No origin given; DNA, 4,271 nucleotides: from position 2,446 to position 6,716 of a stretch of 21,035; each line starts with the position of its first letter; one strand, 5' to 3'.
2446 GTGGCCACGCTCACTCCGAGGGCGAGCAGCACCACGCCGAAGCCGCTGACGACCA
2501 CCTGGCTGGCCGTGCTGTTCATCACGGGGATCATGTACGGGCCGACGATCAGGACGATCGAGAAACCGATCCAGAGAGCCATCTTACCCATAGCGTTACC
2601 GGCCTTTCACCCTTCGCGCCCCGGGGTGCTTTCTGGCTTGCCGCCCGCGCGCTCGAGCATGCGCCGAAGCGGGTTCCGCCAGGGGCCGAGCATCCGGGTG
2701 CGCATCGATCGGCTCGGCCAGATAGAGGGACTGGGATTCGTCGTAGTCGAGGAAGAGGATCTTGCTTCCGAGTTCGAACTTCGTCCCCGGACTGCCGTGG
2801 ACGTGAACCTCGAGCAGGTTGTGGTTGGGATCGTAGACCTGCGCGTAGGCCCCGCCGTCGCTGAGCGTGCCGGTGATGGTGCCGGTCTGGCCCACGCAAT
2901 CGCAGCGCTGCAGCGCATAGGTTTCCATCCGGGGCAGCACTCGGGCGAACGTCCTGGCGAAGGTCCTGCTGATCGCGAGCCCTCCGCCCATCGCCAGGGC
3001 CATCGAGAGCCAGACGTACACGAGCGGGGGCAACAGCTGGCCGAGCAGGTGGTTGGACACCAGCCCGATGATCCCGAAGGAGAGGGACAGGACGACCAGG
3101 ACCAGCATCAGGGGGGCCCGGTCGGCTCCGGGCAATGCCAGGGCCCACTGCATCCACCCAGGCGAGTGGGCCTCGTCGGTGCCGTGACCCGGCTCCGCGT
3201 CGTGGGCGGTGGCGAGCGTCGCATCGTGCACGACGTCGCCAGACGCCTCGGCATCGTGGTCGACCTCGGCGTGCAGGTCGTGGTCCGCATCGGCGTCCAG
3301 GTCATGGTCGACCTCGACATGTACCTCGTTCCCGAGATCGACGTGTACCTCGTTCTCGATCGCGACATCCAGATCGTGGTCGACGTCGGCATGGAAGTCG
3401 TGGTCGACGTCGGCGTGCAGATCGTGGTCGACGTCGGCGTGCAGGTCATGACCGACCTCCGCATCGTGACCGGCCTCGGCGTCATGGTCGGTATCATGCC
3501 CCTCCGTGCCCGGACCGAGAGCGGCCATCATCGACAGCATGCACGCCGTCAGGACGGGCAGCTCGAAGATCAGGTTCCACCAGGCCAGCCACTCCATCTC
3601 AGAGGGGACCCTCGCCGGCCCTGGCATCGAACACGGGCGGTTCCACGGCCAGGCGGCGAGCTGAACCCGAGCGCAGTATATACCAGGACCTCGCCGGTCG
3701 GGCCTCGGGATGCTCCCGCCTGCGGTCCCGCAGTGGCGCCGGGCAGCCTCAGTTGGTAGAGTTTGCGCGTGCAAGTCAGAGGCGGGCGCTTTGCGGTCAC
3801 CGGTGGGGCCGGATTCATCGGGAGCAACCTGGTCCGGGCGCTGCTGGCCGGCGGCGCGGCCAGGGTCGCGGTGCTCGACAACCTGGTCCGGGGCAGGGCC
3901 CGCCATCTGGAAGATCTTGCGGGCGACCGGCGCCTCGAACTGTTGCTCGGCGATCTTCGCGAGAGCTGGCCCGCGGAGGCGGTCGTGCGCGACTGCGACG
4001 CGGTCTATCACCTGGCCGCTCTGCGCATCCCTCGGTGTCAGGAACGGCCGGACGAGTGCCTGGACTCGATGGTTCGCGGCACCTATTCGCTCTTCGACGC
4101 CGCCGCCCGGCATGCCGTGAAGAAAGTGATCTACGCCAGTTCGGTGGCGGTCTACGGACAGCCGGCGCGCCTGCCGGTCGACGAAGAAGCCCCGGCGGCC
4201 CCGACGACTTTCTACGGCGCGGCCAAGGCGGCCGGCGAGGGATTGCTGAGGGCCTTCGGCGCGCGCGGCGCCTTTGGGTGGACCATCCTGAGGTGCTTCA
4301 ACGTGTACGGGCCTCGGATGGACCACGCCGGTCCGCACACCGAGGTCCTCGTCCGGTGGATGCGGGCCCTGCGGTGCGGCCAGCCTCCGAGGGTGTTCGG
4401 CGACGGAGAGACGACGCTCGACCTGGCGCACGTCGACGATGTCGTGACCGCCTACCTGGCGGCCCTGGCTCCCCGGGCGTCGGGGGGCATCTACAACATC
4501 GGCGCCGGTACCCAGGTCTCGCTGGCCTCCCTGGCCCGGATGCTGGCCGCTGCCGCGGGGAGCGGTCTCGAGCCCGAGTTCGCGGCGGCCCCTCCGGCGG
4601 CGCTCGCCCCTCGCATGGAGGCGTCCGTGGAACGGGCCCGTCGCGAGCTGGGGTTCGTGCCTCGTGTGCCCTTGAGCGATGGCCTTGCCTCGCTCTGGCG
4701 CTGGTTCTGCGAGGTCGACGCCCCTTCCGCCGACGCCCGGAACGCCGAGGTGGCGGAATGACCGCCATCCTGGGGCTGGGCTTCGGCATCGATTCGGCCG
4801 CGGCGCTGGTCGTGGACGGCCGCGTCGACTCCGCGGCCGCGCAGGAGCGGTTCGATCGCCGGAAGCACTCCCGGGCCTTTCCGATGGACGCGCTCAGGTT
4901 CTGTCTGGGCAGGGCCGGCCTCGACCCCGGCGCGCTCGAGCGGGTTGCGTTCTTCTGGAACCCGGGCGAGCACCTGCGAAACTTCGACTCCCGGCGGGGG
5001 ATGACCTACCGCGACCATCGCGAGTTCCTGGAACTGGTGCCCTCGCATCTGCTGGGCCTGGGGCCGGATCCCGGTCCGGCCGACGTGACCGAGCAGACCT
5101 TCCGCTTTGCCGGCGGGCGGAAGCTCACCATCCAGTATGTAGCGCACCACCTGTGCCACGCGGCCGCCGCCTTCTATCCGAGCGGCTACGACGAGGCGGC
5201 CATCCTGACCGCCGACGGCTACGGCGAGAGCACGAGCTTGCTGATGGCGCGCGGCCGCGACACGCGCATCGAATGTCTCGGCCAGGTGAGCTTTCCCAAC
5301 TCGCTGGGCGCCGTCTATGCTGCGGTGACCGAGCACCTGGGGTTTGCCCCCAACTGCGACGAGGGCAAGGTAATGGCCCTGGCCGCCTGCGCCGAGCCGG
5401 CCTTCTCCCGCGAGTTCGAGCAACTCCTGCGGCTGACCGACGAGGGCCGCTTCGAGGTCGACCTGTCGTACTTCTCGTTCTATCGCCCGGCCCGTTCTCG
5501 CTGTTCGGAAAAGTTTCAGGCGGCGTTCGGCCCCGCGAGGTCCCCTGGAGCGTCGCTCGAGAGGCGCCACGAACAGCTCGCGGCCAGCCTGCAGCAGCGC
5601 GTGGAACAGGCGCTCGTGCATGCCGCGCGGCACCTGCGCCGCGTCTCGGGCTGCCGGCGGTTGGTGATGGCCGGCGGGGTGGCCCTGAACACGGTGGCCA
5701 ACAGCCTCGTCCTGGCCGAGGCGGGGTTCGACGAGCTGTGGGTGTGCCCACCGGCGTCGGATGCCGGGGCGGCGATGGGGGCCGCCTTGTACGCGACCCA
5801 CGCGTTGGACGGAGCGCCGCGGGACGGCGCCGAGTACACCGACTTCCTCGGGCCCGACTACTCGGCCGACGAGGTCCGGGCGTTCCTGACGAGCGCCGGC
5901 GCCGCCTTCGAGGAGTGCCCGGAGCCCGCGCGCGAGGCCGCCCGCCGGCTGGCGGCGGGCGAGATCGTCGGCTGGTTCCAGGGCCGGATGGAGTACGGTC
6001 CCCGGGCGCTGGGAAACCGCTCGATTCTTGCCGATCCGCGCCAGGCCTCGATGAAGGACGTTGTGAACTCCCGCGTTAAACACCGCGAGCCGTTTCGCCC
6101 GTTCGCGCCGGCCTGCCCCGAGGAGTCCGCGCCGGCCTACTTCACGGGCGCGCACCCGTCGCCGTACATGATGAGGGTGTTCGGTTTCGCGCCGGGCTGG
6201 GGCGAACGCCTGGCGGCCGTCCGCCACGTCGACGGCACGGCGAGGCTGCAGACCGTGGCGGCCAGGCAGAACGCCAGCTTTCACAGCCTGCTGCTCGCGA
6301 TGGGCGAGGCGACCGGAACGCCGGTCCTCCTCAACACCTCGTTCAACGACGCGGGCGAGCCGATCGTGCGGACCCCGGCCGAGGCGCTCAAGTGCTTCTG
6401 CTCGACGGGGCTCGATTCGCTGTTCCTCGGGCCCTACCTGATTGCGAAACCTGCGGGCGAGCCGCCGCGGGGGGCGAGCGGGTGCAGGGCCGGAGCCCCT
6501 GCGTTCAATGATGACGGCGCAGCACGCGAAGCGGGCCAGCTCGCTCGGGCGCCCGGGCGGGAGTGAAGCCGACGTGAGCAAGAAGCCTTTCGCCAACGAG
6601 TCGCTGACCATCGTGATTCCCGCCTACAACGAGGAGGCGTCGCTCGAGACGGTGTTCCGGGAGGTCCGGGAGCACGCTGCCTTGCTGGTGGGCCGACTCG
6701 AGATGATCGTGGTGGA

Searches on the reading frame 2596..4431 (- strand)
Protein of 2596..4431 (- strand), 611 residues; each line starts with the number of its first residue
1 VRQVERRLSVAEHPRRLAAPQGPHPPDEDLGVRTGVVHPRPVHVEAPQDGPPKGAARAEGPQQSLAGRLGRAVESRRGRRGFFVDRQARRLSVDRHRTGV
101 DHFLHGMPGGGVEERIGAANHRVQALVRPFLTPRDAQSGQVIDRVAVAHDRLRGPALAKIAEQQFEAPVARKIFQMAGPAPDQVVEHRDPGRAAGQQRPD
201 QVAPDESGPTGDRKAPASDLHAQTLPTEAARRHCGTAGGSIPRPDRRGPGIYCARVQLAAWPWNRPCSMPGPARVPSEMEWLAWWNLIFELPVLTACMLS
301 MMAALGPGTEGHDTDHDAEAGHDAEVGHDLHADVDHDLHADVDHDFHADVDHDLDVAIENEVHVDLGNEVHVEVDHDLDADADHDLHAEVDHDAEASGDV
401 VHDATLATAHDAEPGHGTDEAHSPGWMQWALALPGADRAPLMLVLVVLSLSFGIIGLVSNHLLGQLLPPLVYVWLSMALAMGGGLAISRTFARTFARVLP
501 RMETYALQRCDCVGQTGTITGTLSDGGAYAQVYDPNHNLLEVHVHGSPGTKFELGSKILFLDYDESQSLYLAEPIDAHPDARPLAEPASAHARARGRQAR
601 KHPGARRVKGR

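Call 10: search_protein_families(library=pfam, proteins=[window:2596-4431:-], max_evalue=0.01)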
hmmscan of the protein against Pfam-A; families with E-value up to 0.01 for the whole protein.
window:2596-4431:- (611 aa): 2 families
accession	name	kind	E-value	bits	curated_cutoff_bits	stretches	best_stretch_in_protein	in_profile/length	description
PF21001.2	YqiJ_N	-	1.9e-05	25.3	23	1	397-487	46-114/116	Inner membrane protein YqiJ, N-terminal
PF22178.3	Gp5_trimer_C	-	0.0038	17.8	30.9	1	316-385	38-107/112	Bacteriophage T4 gp5 C-terminal trimerisation domain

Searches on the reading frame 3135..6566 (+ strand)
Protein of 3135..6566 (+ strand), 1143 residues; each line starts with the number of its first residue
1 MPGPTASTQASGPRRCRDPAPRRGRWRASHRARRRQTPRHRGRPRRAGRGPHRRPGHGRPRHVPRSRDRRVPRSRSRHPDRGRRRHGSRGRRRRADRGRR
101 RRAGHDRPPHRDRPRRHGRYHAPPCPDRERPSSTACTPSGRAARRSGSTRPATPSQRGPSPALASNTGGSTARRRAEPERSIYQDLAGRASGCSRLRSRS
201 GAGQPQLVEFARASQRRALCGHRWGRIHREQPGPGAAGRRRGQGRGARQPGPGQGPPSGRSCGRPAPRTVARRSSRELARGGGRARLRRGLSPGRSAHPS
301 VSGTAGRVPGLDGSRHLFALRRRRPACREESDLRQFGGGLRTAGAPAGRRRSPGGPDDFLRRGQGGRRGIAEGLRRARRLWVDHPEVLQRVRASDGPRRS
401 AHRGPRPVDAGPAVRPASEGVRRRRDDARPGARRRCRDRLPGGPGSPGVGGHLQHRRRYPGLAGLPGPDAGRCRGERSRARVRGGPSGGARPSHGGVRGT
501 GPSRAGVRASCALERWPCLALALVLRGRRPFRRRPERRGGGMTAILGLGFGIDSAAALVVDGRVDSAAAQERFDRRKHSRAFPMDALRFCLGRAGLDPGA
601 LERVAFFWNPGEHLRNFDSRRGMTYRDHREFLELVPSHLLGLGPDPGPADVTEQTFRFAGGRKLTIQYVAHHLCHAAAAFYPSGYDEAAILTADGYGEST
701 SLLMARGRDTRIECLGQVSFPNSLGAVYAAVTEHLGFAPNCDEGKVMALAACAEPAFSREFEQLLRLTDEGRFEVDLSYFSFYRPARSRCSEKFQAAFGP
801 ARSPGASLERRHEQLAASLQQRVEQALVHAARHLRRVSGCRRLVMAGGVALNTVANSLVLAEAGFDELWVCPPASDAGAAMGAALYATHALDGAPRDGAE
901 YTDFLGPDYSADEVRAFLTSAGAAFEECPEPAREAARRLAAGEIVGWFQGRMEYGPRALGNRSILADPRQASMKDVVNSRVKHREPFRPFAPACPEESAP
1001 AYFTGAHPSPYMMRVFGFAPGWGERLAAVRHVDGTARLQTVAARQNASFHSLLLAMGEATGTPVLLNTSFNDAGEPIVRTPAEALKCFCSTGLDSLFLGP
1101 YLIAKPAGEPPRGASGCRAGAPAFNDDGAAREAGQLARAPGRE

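Call 10: search_protein_families(library=pfam, proteins=[window:3135-6566:+], max_evalue=0.01)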
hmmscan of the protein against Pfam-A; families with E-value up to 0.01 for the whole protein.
window:3135-6566:+ (1143 aa): 3 families
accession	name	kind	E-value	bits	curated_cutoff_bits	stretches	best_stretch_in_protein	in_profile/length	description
PF16861.10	Carbam_trans_C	-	4.3e-67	225.3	27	1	936-1105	1-170/170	Carbamoyltransferase C-terminus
PF02543.21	Carbam_trans_N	-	1.2e-50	173.3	24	1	546-885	3-346/346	Carbamoyltransferase N-terminus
PF22521.2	HypF_C_2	-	0.0034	17.6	27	1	810-882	164-240/241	Carbamoyltransferase, Kae1-like Domain, second subdomain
